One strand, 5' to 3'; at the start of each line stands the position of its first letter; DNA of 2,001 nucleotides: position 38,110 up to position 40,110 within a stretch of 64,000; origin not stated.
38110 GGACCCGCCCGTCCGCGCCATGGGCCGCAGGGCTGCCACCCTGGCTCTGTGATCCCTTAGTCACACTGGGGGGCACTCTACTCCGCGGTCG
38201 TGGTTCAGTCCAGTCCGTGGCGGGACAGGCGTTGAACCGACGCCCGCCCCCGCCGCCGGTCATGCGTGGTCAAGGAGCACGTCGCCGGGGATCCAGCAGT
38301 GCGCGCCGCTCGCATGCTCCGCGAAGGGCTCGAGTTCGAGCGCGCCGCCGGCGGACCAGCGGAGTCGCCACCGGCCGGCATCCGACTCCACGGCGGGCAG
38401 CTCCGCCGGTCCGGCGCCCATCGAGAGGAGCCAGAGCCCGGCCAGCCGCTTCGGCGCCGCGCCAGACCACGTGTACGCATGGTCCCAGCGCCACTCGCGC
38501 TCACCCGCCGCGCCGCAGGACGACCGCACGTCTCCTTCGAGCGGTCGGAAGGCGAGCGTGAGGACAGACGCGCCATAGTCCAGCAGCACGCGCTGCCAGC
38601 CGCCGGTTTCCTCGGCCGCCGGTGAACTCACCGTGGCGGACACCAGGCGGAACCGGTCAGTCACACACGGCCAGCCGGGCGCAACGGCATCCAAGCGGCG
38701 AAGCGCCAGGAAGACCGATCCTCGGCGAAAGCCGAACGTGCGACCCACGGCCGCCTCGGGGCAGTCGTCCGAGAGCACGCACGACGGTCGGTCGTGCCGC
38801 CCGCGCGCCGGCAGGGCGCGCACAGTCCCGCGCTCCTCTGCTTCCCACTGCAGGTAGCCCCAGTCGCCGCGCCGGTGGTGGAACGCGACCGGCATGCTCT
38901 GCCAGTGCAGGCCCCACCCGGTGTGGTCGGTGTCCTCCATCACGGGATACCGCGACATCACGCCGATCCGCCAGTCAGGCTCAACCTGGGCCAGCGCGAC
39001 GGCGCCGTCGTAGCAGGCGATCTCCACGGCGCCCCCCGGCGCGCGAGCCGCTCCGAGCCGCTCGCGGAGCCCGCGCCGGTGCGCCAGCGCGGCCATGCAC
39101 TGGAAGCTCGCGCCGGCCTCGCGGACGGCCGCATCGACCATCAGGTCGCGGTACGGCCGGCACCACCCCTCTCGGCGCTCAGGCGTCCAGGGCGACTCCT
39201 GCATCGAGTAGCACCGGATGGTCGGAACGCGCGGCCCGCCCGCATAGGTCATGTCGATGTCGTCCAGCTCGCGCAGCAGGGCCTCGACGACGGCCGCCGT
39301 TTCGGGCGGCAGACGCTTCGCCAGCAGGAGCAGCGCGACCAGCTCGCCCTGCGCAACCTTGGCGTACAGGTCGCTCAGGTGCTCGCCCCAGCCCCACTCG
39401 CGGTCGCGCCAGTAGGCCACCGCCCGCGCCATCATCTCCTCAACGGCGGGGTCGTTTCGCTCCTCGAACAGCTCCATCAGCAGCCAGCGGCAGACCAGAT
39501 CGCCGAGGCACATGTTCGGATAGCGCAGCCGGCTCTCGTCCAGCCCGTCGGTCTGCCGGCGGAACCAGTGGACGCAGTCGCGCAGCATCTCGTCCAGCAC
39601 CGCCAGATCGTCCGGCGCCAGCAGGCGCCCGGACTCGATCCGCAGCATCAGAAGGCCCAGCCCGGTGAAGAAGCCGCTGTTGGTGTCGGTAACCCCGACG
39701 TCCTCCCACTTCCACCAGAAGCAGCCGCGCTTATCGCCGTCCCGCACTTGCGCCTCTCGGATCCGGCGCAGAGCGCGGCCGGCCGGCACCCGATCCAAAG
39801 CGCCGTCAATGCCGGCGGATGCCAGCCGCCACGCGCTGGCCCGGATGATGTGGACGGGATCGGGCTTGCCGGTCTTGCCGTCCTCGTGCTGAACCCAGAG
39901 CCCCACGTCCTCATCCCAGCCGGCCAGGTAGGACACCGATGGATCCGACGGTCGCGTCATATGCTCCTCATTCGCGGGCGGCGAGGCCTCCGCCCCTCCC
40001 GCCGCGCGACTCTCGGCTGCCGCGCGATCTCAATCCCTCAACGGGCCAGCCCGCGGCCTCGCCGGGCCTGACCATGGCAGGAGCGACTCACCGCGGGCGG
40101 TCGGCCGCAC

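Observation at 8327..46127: Expanded DUF4838-like family (3 paralogs) co-localised with a second paralogous family of ~860-910 aa secreted proteins of unknown function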

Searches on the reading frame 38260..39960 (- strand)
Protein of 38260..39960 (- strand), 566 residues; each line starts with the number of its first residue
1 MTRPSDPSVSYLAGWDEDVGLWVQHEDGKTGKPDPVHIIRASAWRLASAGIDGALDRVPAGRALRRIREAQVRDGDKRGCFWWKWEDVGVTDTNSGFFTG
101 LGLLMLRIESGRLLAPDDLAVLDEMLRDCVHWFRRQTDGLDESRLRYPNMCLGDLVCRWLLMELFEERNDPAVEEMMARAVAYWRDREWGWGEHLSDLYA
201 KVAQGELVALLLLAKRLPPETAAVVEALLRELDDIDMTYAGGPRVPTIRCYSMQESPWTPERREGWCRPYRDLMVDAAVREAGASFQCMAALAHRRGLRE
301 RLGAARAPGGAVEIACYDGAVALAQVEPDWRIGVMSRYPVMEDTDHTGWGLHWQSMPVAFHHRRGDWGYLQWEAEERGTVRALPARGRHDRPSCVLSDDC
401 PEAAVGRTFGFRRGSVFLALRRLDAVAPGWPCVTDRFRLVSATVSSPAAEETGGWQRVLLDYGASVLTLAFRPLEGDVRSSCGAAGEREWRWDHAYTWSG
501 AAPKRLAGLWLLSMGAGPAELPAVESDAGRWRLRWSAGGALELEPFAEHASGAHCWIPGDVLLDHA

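Call 15: search_protein_families(library=pfam, proteins=[window:38260-39960:-], max_evalue=0.001)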
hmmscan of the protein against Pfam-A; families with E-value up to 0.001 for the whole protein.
window:38260-39960:- (566 aa): 0 families

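Call 28: search_protein_families(library=ncbifam, proteins=[window:38260-39960:-], max_evalue=0.01)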
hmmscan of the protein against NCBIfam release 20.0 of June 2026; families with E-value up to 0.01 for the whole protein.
window:38260-39960:- (566 aa): 0 families

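Call 65: search_protein_families(library=pfam, proteins=[window:38260-39960:-], max_evalue=1)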
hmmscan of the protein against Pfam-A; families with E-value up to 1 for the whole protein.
window:38260-39960:- (566 aa): 0 families
